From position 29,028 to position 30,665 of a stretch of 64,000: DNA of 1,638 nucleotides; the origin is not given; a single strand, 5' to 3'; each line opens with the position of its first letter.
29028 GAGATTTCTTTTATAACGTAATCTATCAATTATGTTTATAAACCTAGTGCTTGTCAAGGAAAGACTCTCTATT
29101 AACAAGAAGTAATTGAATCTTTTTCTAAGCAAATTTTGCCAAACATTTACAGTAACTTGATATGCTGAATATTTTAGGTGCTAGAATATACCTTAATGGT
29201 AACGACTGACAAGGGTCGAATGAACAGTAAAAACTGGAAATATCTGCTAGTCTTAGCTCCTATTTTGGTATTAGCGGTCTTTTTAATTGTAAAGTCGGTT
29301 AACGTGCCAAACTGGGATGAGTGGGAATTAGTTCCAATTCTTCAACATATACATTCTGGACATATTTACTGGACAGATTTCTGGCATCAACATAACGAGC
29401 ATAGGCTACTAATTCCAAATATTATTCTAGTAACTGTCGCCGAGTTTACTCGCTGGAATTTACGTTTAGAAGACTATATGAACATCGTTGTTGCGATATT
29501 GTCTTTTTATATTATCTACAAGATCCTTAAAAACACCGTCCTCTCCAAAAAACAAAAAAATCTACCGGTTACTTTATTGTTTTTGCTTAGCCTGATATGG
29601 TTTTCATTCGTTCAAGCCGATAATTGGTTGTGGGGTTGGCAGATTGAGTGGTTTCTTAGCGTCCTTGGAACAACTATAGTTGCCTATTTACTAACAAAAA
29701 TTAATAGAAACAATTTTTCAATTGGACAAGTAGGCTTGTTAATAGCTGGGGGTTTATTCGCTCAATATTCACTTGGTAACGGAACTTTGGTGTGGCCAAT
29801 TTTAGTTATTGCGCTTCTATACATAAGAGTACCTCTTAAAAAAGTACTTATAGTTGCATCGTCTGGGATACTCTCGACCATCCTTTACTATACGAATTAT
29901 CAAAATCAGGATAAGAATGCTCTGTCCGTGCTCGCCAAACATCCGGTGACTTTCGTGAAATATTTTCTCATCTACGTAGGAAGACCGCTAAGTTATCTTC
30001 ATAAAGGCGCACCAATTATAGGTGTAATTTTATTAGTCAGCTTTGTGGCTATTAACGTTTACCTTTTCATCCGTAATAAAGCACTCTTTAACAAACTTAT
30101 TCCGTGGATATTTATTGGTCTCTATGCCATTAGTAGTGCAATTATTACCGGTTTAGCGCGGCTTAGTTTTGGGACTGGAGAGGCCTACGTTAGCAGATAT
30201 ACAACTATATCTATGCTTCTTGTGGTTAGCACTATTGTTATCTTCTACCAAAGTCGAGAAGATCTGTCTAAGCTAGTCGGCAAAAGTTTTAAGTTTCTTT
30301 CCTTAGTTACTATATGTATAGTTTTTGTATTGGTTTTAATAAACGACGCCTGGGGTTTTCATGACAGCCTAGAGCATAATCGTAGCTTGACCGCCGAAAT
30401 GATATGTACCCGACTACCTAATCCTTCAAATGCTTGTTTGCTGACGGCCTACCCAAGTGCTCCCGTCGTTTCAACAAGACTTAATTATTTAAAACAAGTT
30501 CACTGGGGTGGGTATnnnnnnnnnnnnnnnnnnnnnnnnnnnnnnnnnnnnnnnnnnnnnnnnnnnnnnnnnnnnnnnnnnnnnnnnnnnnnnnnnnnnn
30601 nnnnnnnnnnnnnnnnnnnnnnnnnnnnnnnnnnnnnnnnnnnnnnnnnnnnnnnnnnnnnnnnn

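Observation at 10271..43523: About 30 kb, half of the window, is devoted to one composite envelope-glycan locus combining two assembly logics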

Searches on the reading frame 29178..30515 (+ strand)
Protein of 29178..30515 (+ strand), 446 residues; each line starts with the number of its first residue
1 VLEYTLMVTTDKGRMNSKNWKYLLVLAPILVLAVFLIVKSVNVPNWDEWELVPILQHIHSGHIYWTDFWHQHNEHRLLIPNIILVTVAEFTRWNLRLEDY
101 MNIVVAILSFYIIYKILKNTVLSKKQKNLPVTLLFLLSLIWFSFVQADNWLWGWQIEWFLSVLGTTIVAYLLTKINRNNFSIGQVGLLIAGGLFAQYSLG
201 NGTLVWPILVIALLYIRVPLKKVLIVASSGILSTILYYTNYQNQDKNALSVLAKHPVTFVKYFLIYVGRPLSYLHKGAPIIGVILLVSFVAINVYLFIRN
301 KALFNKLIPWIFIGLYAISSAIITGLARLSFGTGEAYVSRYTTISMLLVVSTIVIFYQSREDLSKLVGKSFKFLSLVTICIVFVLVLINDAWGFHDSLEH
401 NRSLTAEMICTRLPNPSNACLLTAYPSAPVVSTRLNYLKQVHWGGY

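Call 4: search_protein_families(library=pfam, proteins=[window:29178-30515:+])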
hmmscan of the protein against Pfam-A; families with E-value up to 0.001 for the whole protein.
window:29178-30515:+ (446 aa): 0 families

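Call 9: search_protein_families(library=ncbifam, proteins=[window:29178-30515:+], max_evalue=0.01)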
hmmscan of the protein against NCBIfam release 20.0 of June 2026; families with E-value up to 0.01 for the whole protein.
window:29178-30515:+ (446 aa): 0 families

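Call 10: search_protein_families(library=pfam, proteins=[window:29178-30515:+], max_evalue=10)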
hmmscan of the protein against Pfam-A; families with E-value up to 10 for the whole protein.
window:29178-30515:+ (446 aa): 1 family
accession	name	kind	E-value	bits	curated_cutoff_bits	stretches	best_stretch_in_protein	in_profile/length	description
PF12716.12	Apq12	-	0.068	13.6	25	1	99-120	3-24/54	Nuclear pore assembly and biogenesis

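Call 46: find_homologous_proteins(query=window:29178-30515:+)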
Query window:29178-30515:+ (446 aa): 196 proteins with E <= 0.001 among 8000 candidates; the best 120 are listed.
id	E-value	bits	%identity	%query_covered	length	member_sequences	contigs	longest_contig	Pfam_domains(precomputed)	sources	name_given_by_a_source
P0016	1.1e-286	969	100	99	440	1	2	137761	-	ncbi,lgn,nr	ncbi:MAG TPA: hypothetical protein VMR34_00590 [Candidatus Saccharimonadales bacterium]|nr:hypotheti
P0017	8.8e-156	537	57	94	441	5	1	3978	-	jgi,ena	-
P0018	9.4e-151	521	56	93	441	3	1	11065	-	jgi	-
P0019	7.3e-146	505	57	89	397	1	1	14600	-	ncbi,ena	-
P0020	2.1e-143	497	50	98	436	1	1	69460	-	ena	-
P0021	4.3e-133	463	47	98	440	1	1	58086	-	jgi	-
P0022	4.0e-130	453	49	91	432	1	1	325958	-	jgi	jgi:hypothetical protein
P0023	4.4e-129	449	45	96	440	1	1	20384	-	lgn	-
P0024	4.6e-129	449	50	91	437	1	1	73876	-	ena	-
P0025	1.2e-128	448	47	98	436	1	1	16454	-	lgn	-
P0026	1.8e-128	447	49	97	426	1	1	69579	-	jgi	jgi:hypothetical protein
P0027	2.1e-128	447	48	98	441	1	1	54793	-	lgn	-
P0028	9.5e-128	445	47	97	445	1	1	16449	-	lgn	-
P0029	3.2e-127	443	47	95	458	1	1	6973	-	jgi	jgi:hypothetical protein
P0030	1.0e-126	442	46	96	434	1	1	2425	-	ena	-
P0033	4.4e-124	433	46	96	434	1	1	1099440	-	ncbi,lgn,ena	-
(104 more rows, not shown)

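Call 49: search_solved_structures(query=A3, max_evalue=10)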
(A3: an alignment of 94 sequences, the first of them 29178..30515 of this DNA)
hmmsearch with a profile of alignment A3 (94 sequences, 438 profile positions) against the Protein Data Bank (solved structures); distinct sequences matched with E-value up to 10: 0.

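Call 52: find_encoding_contigs(protein=P0033, flank=10000, max_places=1)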
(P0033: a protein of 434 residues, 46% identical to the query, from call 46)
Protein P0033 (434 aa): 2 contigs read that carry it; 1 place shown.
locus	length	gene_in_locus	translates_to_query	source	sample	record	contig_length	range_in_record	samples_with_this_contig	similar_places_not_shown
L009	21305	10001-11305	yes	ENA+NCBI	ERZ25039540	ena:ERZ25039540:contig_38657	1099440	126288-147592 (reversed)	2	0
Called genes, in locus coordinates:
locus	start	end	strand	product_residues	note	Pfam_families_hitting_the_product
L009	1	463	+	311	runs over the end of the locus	PF13489:Methyltransf_23, PF07021:MetW, PF08241:Methyltransf_11, PF08242:Methyltransf_12, PF13649:Methyltransf_25 (weak), PF13847:Methyltransf_31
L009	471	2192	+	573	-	PF13641:Glyco_tranf_2_3, PF00535:Glycos_transf_2, PF10111:Glyco_tranf_2_2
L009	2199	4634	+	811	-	PF14307:Glyco_tran_WbsX, PF05045:RgpF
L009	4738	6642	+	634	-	-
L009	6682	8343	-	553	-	PF01336:tRNA_anti-codon (faint)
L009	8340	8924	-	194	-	-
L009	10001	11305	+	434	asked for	-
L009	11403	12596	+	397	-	PF03721:UDPG_MGDP_dh_N, PF00984:UDPG_MGDP_dh, PF03720:UDPG_MGDP_dh_C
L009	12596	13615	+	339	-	PF01073:3Beta_HSD (weak), PF01370:Epimerase, PF07993:NAD_binding_4 (faint), PF13460:NAD_binding_10, PF16363:GDP_Man_Dehyd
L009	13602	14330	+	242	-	PF00535:Glycos_transf_2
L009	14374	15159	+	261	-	-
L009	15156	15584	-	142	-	PF04138:GtrA_DPMS_TM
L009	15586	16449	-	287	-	PF00483:NTP_transferase, PF12804:NTP_transf_3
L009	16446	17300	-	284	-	PF01370:Epimerase, PF04321:RmlD_sub_bind, PF16363:GDP_Man_Dehyd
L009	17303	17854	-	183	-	PF00908:dTDP_sugar_isom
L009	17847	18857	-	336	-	PF01073:3Beta_HSD, PF01370:Epimerase, PF02719:Polysacc_synt_2, PF04321:RmlD_sub_bind, PF16363:GDP_Man_Dehyd, PF07993:NAD_binding_4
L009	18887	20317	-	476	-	PF02878:PGM_PMM_I, PF02879:PGM_PMM_II, PF02880:PGM_PMM_III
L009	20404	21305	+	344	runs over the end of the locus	PF00483:NTP_transferase, PF12804:NTP_transf_3, PF22640:ManC_GMP_beta-helix (weak)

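Call 60: predict_structure(alignment_id=A3)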
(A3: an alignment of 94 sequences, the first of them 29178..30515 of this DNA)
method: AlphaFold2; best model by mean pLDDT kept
length: 446 residues; sequences in the alignment: 94
mean_pLDDT: 95.1   pTM: 0.92
mean pLDDT of the five models: 95.1, 94.7, 94.6, 94.5, 94.4
residues with pLDDT >= 90: 408; 70-90: 22; 50-70: 13; < 50: 3
segments of 3 or more residues with pLDDT < 50: 1-3
pLDDT, mean of each block of 10 residues (from residue 1): 54 65 95 98 97 98 97 93 98 98 98 97 80 97 98 97 98 92 98 98 98 97 98 97 91 97 98 96 98 98 97 98 96 96 98 97 97 96 98 98 98 98 98 98 97
secondary structure, 60 per line:
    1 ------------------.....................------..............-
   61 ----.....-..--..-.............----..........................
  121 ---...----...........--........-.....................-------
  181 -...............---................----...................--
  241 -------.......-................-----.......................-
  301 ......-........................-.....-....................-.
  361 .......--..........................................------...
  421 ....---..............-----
elements in order: H19-39 H46-59 H65-69 H78-90 H95-120 H131-141 H144-151 H153-173 H182-196 H200-215 H220-238 H248-254 H256-271 H277-299 H301-306 H308-331 H333-337 H339-358 H360-367 H370-411 H418-424 H428-441

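Call 62: fold_search(model_id=the predicted structure, library=pdb)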
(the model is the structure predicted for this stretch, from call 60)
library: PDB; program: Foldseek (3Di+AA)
matches with E <= 10: 825; with E <= 0.001: 1
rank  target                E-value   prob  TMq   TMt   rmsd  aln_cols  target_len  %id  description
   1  3waj                  1.9e-04  1.00  0.41  0.26  15.8       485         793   13  Crystal structure of the Archaeoglobus fulgidus oligosaccharyltransferase (O29867_ARCFU) complex with Zn and sulfate (released 2013-10-30)
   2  5f15                  1.2e-03  1.00  0.49  0.42  10.1       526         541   12  Crystal Structure of ArnT from Cupriavidus metallidurans bound to Undecaprenyl phosphate (released 2016-02-17)
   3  7e9s_A                1.3e-03  1.00  0.43  0.25  13.5       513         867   13  Archaeal oligosaccharyltransferase AglB from Archaeoglobus fulgidus in complex with an inhibitory peptide and a dolich (released 2021-09-08)
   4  8b6l_I                1.8e-03  1.00  0.48  0.33  14.8       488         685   11  Subtomogram average of the human Sec61-TRAP-OSTA-translocon (released 2022-12-07)
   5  8pn9_A                1.8e-03  1.00  0.46  0.34  13.0       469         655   11  Structure of human oligosaccharyltransferase OST-A complex bound to NGI-1 (released 2024-05-08)
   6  7zli_A                1.8e-03  1.00  0.40  0.29  15.7       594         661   12  Cryo-EM structure of C-mannosyltransferase CeDPY19, in complex with Dol25-P-Man and bound to CMT2-Fab and anti-Fab nan (released 2023-01-11)
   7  8agb_A                2.2e-03  1.00  0.46  0.35  11.9       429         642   10  Structure of yeast oligosaccharylransferase complex with lipid-linked oligosaccharide bound (released 2022-12-07)
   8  8age_A                3.0e-03  1.00  0.45  0.33  12.4       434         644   10  Structure of yeast oligosaccharylransferase complex with acceptor peptide bound (released 2022-12-07)
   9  9s6t_A                3.6e-03  1.00  0.50  0.48   7.8       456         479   12  Ternary cryo-EM structure of chicken ALG12 with Dol25-PP-GlcNAc2Man7, Dol25-P-Man, and Fab (released 2026-03-18)
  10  8if8_B                3.9e-03  0.99  0.30  0.23  20.6       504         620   13  Arabinosyltransferase AftA (released 2023-05-31)
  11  8agc_A                4.4e-03  1.00  0.46  0.32  12.6       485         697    9  Structure of yeast oligosaccharylransferase complex with lipid-linked oligosaccharide and non-acceptor peptide bound (released 2022-12-07)
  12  8if8_C                5.0e-03  1.00  0.44  0.36  10.9       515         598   10  Arabinosyltransferase AftA (released 2023-05-31)
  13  9dlh                  6.1e-03  1.00  0.51  0.40   6.5       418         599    9  donor substrate analog-bound AftB (released 2025-06-25)
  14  7zlg_A                7.2e-03  1.00  0.47  0.35   9.6       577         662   11  Cryo-EM structure of C-mannosyltransferase CeDPY19, in complex with acceptor peptide and bound to CMT2-Fab and anti-Fa (released 2023-01-11)
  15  7zlh_A                7.6e-03  1.00  0.39  0.28  15.7       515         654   13  Cryo-EM structure of C-mannosyltransferase CeDPY19, in apo state, bound to CMT2-Fab and anti-Fab nanobody (released 2023-01-11)
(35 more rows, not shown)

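Call 66: find_related_loci(query=A3, collection=genome_contigs, flank=10000)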
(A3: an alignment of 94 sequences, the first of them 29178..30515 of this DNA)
Query A3 (446 aa) in genome_contigs; peptide patterns used: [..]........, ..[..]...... (x = any residue, [..] = any of these).
599 stretches matched a pattern (row limit reached: there are more); 536 encode a relative of the query (tblastn E <= 1e-3); the best 80 are kept; 79 distinct loci.
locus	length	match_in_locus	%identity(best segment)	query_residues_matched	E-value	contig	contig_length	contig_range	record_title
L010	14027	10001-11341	56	1-446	8e-164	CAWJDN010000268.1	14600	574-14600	MAG: uncultured Acidobacteriaceae bacterium isolate MFD04752.bin.2.45 genome assembly, contig: contig_55163, whole genom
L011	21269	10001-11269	48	24-446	1e-126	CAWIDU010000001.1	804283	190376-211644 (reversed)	MAG: uncultured Candidatus Saccharibacteria bacterium isolate MFD04540.bin.2.10 genome assembly, contig: contig_3850, wh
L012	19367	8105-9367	47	24-446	4e-126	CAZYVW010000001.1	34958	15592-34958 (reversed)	MAG TPA_asm: uncultured Candidatus Saccharibacteria bacterium isolate SRP200132_co1_592 genome assembly, contig: NODE_20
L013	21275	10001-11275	46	18-446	2e-122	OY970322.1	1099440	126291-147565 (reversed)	MAG: uncultured Candidatus Saccharibacteria bacterium isolate MFD05512.bin.c.2 genome assembly, chromosome: 1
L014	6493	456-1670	47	40-446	3e-116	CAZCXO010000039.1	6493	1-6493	MAG TPA_asm: uncultured Candidatus Saccharibacteria bacterium isolate SRP200132_co1_591 genome assembly, contig: NODE_22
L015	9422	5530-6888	42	7-446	8e-114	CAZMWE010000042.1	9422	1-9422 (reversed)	MAG TPA_asm: uncultured Candidatus Saccharibacteria bacterium isolate binchicken_co54_327 genome assembly, contig: NODE_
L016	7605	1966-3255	39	19-446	3e-94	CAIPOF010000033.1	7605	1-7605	uncultured bacterium isolate AlinenLipids_bin-6727 genome assembly, contig: bin-6727:33/71, whole genome shotgun sequenc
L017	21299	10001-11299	35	14-446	1e-72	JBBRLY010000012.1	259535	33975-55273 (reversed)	MAG: Candidatus Saccharimonadales bacterium isolate La1_maxbin2.433 LA1C_X2.433_k141_269827L_259535_cov_44.9988, whole g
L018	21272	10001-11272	35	23-446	7e-71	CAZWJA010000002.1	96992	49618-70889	MAG TPA_asm: uncultured Candidatus Saccharibacteria bacterium isolate SRP192515_co2_169 genome assembly, contig: NODE_12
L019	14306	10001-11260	33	25-446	2e-70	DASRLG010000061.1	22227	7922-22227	MAG TPA_asm: Candidatus Dormiibacterota bacterium isolate SMAG_U10182 k141_321944, whole genome shotgun sequence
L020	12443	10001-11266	34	21-445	1e-69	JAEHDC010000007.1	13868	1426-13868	MAG: Candidatus Saccharibacteria bacterium isolate EFPC_124 k127_2044563, whole genome shotgun sequence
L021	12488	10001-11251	33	24-445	7e-68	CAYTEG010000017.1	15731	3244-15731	MAG TPA_asm: uncultured Candidatus Saccharibacteria bacterium isolate SRP200132_co1_576 genome assembly, contig: NODE_65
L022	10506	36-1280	33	28-445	1e-66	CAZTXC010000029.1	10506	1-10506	MAG TPA_asm: uncultured Candidatus Saccharibacteria bacterium isolate SRP342105_co1_323 genome assembly, contig: NODE_87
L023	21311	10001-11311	31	12-446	1e-65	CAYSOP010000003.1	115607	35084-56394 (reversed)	MAG TPA_asm: uncultured Candidatus Saccharibacteria bacterium isolate SRP200132_co1_551 genome assembly, contig: NODE_15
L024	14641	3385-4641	31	28-445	1e-63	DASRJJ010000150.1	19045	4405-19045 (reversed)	MAG TPA_asm: Candidatus Saccharimonadales bacterium isolate SMAG_U10133 k141_827966, whole genome shotgun sequence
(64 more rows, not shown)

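Call 93: search_dna_similar(query=window:29178-30515:+, collection=plasmids, mode=protein, max_rows=12)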
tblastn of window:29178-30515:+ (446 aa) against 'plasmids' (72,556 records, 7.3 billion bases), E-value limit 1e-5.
Records with a match: 2; places in all: 2; records where one place covers at least 80% of the query: 1.
Best place of each record, by identity: <60% 2.
By first word of the organism name: Rhizobium 1; Rhodobacteraceae 1.
By predicted mobility (MOB-suite, as given by PLSDB): non-mobilizable 2.
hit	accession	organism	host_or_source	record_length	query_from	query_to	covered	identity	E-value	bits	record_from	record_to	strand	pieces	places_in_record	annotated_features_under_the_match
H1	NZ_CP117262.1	Rhizobium tumorigenes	Rubus sp.,pure bacterial culture,Aerial ...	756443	46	439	88%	22.4%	3e-8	64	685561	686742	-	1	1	hypothetical protein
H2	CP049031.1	Rhodobacteraceae bacterium SC52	Apostichopus japonicus,pure ...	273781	42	386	77%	22.1%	1e-9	68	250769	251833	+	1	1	hypothetical protein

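Call 94: get_annotated_region(hit=H1, flank=9000)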
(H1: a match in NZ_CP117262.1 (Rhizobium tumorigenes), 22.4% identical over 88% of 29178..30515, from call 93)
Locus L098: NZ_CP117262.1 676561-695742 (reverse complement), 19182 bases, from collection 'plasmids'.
description: Rhizobium tumorigenes strain 932 plasmid pRt932, complete sequence
organism: Rhizobium tumorigenes (NCBI taxid 2041385)
taxonomy: Bacteria; Pseudomonadota; Alphaproteobacteria; Hyphomicrobiales; Rhizobiaceae; Rhizobium; Rhizobium tumorigenes
host: -; source: Rubus sp.,pure bacterial culture,Aerial tumor; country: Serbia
typing (MOB-suite, as given by PLSDB): non-mobilizable
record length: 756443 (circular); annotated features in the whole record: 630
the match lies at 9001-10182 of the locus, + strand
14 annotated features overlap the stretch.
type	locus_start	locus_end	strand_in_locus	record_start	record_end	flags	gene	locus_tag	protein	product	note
CDS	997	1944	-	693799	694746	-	-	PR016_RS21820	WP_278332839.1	HEPN domain-containing protein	-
CDS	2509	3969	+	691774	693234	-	-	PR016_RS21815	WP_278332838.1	UbiA family prenyltransferase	-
CDS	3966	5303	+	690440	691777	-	-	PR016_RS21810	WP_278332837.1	FAD-binding oxidoreductase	-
CDS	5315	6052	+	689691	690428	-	-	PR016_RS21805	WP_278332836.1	SDR family NAD(P)-dependent oxidoreductase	-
CDS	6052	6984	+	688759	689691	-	-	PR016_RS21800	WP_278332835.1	NAD-dependent epimerase/dehydratase family protein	-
CDS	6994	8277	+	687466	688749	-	-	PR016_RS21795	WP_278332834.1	NAD(P)/FAD-dependent oxidoreductase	-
CDS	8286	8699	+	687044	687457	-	-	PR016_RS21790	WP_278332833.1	GtrA family protein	-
CDS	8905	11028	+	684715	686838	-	-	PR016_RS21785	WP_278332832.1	hypothetical protein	-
CDS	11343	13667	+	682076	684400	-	-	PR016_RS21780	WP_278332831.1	hypothetical protein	-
CDS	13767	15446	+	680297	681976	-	pseG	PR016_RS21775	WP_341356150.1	UDP-2,4-diacetamido-2,4, 6-trideoxy-beta-L-altropyranose hydrolase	-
CDS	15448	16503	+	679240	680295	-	pseI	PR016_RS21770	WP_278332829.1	pseudaminic acid synthase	-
CDS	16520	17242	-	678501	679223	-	pseF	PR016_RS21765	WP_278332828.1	pseudaminic acid cytidylyltransferase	-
CDS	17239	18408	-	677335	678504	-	pseC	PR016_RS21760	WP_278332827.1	UDP-4-amino-4, 6-dideoxy-N-acetyl-beta-L-altrosamine transaminase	-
CDS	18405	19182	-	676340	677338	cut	pseB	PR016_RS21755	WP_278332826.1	UDP-N-acetylglucosamine 4,6-dehydratase (inverting)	-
